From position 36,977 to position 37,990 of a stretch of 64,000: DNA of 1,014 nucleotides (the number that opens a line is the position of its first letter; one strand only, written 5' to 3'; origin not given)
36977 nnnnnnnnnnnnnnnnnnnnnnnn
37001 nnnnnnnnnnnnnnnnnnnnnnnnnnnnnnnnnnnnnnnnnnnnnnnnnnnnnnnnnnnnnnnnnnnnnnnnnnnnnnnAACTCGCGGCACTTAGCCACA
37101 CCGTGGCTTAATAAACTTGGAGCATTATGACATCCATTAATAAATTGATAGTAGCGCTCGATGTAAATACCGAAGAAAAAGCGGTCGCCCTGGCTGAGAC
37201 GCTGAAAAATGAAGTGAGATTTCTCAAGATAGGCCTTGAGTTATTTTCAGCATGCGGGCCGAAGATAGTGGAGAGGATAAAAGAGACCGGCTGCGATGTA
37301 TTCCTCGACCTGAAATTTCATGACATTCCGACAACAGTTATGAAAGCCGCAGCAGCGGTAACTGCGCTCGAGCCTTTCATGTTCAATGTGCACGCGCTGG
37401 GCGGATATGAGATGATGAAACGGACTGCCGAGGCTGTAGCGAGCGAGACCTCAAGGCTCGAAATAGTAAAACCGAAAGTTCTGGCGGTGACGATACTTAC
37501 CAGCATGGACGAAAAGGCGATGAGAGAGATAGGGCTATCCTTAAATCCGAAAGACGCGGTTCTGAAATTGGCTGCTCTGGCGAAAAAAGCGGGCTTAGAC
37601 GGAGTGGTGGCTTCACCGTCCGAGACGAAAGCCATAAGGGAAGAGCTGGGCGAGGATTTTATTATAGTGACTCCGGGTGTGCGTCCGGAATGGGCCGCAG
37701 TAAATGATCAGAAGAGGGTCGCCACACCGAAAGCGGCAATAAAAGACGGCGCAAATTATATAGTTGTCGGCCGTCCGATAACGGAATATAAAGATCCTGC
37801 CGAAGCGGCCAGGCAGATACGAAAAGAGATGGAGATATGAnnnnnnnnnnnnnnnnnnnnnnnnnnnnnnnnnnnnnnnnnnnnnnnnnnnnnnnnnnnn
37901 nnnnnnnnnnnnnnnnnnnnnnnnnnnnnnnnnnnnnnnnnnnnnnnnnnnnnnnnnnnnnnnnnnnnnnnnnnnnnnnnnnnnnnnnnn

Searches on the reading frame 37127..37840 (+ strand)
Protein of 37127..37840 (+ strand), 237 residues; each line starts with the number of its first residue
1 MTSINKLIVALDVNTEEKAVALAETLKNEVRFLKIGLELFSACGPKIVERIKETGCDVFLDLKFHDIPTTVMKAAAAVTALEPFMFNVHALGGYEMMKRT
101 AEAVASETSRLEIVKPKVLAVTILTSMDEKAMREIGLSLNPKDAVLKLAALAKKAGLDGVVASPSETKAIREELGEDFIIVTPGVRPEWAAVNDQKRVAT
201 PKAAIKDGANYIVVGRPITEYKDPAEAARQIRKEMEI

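Call 21: find_encoding_contigs(protein=window:37127-37840:+, flank=3000, max_places=5)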
Protein window:37127-37840:+ (237 aa): 1 contig read that carries it; 1 place shown.
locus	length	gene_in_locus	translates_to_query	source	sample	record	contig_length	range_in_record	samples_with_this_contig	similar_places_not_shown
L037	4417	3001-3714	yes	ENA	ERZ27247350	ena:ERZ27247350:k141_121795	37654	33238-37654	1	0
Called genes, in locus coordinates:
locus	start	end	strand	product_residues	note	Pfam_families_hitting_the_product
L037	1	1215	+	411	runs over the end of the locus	PF27218:MJ0043_C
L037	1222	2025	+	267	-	PF00175:NAD_binding_1, PF10418:DHODB_Fe-S_bind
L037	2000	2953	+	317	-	PF01180:DHO_dh, PF01207:Dus (faint), PF03060:NMO (weak)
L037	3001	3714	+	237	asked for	PF00215:OMPdecase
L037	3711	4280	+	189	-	PF00156:Pribosyltran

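Call 60: find_homologous_proteins(query=window:37127-37840:+, max_evalue=1e-30)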
Query window:37127-37840:+ (237 aa): 7936 proteins with E <= 1e-30 among 8000 candidates; the best 120 are listed.
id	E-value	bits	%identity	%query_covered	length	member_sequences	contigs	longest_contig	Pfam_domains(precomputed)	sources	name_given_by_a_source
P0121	7.7e-145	498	100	100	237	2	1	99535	PF00215.31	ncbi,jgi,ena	ncbi:MAG: orotidine-5'-phosphate decarboxylase [Candidatus Omnitrophota bacterium]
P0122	2.0e-124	431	85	100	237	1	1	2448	PF00215.31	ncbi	-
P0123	1.0e-122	426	84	100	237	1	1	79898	PF00215.31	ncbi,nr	ncbi:MAG: orotidine-5'-phosphate decarboxylase [Candidatus Omnitrophica bacterium]|nr:orotidine-5'-p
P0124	1.5e-119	415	83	100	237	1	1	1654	PF00215.31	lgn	-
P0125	1.0e-113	396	76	100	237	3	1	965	PF00215.31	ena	-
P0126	8.1e-113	393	78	100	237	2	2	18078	PF00215.31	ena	-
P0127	1.4e-112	392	76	100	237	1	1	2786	PF00215.31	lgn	-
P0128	1.8e-112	392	76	100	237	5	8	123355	PF00215.31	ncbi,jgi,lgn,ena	jgi:orotidine-5'-phosphate decarboxylase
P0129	2.1e-112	392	76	99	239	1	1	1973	PF00215.31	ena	-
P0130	4.2e-112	391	76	100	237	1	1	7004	PF00215.31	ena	-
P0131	5.6e-112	390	78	100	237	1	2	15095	PF00215.31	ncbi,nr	ncbi:MAG: orotidine-5'-phosphate decarboxylase [Candidatus Omnitrophica bacterium]|nr:orotidine-5'-p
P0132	3.4e-111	388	74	99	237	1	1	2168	PF00215.31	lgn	-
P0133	4.1e-111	388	78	99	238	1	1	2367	PF00215.31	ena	-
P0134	2.2e-110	385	77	100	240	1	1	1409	PF00215.31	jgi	jgi:orotidine-5'-phosphate decarboxylase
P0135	2.8e-110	385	77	99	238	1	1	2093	PF00215.31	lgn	-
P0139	1.1e-109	383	74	99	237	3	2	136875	PF00215.31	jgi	-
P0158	1.5e-103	363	71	100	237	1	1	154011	PF00215.31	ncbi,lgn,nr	ncbi:MAG: orotidine-5'-phosphate decarboxylase [Candidatus Omnitrophica bacterium]|nr:orotidine-5'-p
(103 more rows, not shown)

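Call 61: find_encoding_contigs(protein=P0123, flank=2500, max_places=1)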
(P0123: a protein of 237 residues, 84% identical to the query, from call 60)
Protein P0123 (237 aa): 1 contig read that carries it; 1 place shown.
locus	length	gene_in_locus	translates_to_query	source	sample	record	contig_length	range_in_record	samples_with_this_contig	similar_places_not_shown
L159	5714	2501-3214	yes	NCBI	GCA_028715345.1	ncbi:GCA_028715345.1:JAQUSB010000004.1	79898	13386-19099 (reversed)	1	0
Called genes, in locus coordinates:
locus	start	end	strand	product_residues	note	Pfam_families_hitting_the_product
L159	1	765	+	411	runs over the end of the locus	PF27218:MJ0043_C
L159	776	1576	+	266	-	PF00175:NAD_binding_1, PF10418:DHODB_Fe-S_bind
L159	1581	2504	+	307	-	PF01180:DHO_dh, PF01207:Dus (faint), PF03060:NMO (weak), PF00977:His_biosynth (weak)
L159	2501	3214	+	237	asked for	PF00215:OMPdecase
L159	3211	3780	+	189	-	PF00156:Pribosyltran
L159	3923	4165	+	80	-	PF01541:GIY-YIG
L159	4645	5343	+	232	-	-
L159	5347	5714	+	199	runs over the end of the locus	-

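Call 62: find_encoding_contigs(protein=P0128, flank=2500, max_places=1)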
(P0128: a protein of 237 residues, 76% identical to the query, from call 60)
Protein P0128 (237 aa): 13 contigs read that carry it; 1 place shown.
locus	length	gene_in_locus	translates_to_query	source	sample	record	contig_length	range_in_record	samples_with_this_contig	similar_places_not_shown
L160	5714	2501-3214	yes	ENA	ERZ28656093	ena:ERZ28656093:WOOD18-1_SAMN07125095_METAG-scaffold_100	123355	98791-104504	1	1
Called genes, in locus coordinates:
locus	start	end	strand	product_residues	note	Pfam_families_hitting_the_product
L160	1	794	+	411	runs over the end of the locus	PF27218:MJ0043_C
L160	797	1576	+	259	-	PF00175:NAD_binding_1, PF10418:DHODB_Fe-S_bind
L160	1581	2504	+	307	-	PF01180:DHO_dh, PF03060:NMO (weak)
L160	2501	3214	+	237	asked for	PF00215:OMPdecase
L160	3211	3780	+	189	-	PF00156:Pribosyltran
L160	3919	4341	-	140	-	-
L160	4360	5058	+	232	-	PF00561:Abhydrolase_1 (weak), PF12146:Hydrolase_4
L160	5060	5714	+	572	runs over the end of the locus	PF00501:AMP-binding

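Call 63: find_encoding_contigs(protein=P0139, flank=2500, max_places=1)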
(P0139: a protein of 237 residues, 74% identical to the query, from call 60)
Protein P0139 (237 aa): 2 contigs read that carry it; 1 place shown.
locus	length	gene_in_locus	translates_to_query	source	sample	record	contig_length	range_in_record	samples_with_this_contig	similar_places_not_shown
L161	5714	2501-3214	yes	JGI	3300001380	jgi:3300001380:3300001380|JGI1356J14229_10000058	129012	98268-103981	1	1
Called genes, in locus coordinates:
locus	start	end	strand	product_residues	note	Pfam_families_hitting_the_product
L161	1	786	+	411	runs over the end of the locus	PF27218:MJ0043_C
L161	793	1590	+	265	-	PF00175:NAD_binding_1, PF10418:DHODB_Fe-S_bind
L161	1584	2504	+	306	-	PF01180:DHO_dh, PF01207:Dus (weak), PF03060:NMO (weak)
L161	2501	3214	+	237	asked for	PF00215:OMPdecase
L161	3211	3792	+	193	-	PF00156:Pribosyltran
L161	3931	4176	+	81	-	PF01541:GIY-YIG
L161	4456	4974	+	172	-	PF10543:ORF6N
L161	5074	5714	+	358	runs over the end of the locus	PF01028:Topoisom_I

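Call 64: find_encoding_contigs(protein=P0158, flank=2500, max_places=1)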
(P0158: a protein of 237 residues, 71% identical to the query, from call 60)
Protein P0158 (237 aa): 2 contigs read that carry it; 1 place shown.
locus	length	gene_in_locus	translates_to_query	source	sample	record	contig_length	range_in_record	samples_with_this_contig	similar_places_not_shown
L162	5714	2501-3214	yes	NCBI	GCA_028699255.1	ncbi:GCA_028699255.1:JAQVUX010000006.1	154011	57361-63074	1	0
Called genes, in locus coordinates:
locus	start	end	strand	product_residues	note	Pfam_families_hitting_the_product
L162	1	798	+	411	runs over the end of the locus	PF27218:MJ0043_C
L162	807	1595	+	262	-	PF00175:NAD_binding_1, PF10418:DHODB_Fe-S_bind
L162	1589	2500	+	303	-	PF01180:DHO_dh, PF01207:Dus (faint), PF03060:NMO (weak)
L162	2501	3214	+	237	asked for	PF00215:OMPdecase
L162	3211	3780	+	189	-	PF00156:Pribosyltran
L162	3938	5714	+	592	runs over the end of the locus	PF02554:CstA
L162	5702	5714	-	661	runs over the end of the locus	PF00005:ABC_tran, PF02463:SMC_N (faint), PF13304:AAA_21 (faint), PF12704:MacB_PCD, PF02687:FtsX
